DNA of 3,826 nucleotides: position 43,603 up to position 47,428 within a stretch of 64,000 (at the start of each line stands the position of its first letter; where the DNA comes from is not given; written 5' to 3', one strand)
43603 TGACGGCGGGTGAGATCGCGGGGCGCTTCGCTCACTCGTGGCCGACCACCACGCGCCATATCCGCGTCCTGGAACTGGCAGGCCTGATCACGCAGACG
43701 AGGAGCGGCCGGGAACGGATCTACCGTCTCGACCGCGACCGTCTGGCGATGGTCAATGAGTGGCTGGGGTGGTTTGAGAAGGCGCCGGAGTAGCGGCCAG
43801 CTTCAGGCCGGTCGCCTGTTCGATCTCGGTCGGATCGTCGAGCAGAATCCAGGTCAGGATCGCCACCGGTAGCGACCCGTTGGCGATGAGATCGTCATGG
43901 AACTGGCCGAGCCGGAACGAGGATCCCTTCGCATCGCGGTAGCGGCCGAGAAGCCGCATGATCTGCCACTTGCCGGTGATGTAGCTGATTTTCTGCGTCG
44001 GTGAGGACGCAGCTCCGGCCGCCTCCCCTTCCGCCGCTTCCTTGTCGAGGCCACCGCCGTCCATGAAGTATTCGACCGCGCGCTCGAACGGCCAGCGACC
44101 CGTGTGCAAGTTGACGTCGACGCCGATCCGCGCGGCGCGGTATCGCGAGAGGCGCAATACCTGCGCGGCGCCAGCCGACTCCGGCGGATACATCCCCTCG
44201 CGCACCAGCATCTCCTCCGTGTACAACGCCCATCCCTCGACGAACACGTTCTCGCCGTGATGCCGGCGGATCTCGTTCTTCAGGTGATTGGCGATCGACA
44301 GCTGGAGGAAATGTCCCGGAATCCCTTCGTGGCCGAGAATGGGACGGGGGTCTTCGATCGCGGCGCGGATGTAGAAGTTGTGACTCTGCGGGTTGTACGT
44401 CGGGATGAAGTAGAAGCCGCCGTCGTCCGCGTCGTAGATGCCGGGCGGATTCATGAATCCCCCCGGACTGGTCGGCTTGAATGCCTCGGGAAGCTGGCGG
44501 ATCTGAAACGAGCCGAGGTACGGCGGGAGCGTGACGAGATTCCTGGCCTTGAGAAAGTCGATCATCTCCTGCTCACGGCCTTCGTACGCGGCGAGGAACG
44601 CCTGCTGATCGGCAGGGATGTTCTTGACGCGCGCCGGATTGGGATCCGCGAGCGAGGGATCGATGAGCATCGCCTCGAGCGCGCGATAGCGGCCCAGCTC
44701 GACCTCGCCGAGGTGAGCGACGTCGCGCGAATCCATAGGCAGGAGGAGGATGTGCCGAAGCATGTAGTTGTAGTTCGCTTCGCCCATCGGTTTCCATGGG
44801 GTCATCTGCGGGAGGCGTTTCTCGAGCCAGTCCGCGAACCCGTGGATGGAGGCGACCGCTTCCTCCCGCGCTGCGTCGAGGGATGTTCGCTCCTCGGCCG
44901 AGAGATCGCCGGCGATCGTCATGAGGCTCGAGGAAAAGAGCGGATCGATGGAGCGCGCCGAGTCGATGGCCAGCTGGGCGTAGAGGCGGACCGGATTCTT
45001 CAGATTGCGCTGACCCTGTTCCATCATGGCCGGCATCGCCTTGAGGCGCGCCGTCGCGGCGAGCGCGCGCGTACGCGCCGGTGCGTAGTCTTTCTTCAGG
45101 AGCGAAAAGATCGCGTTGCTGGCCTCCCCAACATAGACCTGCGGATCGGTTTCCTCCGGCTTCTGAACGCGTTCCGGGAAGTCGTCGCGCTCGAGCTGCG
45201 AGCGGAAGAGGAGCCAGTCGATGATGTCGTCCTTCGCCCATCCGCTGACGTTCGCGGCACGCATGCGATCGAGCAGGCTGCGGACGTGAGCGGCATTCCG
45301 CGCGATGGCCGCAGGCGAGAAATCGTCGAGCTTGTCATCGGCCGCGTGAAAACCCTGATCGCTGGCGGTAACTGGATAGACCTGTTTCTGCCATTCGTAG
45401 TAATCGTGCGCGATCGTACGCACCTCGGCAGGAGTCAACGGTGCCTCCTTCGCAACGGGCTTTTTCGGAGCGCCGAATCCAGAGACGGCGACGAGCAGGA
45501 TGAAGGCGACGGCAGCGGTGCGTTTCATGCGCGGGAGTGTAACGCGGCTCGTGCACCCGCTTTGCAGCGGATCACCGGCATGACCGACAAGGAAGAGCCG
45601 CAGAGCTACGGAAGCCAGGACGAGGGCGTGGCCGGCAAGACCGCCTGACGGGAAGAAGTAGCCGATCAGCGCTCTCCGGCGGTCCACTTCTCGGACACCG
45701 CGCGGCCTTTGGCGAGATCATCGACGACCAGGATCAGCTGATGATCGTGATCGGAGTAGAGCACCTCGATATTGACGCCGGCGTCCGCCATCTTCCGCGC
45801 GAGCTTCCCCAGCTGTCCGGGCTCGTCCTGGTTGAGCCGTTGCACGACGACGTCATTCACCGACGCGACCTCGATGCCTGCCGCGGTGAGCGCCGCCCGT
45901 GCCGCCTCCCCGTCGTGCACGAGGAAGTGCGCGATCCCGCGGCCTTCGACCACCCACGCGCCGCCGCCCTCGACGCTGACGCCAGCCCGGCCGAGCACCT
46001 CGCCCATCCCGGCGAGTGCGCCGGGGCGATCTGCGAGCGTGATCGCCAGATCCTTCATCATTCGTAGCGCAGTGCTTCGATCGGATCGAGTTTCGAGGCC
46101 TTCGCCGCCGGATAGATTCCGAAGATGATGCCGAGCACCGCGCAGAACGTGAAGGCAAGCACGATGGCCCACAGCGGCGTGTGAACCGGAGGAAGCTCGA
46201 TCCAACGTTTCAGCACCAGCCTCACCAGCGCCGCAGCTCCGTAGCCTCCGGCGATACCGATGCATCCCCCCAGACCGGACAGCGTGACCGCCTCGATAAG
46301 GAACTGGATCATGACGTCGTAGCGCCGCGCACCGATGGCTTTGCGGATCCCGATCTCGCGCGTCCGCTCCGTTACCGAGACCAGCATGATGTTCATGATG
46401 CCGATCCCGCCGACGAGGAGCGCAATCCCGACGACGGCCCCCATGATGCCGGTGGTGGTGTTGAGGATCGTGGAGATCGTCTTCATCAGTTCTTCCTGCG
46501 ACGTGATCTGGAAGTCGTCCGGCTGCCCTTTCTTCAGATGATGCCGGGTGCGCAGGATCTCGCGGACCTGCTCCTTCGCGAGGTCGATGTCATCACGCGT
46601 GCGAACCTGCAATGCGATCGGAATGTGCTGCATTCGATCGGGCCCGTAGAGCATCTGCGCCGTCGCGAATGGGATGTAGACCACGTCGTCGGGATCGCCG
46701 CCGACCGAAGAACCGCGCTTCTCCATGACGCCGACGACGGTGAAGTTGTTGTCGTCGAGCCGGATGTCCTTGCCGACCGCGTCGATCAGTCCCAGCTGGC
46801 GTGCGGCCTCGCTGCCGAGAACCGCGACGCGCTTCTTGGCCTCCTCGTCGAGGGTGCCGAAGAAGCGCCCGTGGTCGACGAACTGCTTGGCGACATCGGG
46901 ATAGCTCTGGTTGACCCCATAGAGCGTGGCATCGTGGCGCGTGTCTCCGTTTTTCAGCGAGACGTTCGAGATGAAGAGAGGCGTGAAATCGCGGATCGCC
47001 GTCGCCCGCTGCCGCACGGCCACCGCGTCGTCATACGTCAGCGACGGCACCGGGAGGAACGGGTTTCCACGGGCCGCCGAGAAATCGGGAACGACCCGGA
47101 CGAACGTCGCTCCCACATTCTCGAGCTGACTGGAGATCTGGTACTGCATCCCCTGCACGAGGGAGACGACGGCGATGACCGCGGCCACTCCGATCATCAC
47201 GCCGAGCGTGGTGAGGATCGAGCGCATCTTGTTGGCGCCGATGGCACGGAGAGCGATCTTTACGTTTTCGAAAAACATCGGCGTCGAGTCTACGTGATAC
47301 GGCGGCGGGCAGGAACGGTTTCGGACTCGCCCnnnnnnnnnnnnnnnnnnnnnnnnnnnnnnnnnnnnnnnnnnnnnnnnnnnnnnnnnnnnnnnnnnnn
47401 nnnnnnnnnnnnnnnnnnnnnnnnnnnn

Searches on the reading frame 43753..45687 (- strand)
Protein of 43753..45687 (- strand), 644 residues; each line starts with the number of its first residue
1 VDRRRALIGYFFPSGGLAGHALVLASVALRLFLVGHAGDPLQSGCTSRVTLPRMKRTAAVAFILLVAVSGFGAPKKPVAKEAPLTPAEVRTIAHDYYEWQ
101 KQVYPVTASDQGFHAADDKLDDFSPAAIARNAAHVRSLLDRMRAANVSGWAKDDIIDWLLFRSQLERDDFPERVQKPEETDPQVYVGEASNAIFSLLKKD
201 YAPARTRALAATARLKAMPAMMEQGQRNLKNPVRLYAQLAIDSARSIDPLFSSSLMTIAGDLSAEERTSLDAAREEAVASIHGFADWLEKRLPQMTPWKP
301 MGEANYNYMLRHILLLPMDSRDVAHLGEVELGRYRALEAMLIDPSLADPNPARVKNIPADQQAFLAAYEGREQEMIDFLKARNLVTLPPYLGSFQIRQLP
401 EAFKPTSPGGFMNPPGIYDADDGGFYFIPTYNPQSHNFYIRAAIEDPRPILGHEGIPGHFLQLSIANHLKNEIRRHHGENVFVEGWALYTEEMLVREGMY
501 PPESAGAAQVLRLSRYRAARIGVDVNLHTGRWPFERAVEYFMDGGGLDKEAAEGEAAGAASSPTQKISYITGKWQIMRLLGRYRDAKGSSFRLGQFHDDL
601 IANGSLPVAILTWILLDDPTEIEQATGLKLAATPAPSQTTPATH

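Call 16: search_protein_families(library=pfam, proteins=[window:43753-45687:-], max_evalue=0.01)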
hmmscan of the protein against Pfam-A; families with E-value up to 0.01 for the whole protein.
window:43753-45687:- (644 aa): 1 family
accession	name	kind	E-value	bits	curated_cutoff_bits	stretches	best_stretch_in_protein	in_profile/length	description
PF05960.17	DUF885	-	2.1e-76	259.1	32.4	1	105-611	1-528/532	Bacterial protein of unknown function (DUF885)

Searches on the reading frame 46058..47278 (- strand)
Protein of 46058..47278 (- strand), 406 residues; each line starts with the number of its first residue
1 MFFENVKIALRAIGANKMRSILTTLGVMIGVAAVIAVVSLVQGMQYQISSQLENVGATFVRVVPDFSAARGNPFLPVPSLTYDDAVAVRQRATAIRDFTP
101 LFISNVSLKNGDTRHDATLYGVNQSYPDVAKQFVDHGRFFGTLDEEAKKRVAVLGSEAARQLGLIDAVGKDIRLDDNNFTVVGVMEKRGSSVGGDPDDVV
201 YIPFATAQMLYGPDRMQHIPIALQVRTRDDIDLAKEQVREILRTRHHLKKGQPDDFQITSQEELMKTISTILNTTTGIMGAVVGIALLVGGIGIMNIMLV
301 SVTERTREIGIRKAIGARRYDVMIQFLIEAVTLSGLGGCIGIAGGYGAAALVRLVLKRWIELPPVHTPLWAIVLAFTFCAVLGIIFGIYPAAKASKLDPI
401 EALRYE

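Call 16: search_protein_families(library=pfam, proteins=[window:46058-47278:-], max_evalue=0.01)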
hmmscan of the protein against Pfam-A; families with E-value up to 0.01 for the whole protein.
window:46058-47278:- (406 aa): 2 families
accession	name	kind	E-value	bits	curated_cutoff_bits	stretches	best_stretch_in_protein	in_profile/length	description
PF12704.14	MacB_PCD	-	3.6e-42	145.4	27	1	20-240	1-206/207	MacB-like periplasmic core domain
PF02687.27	FtsX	-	2.2e-22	79.8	25.5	1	281-399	2-120/120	FtsX-like permease C-terminal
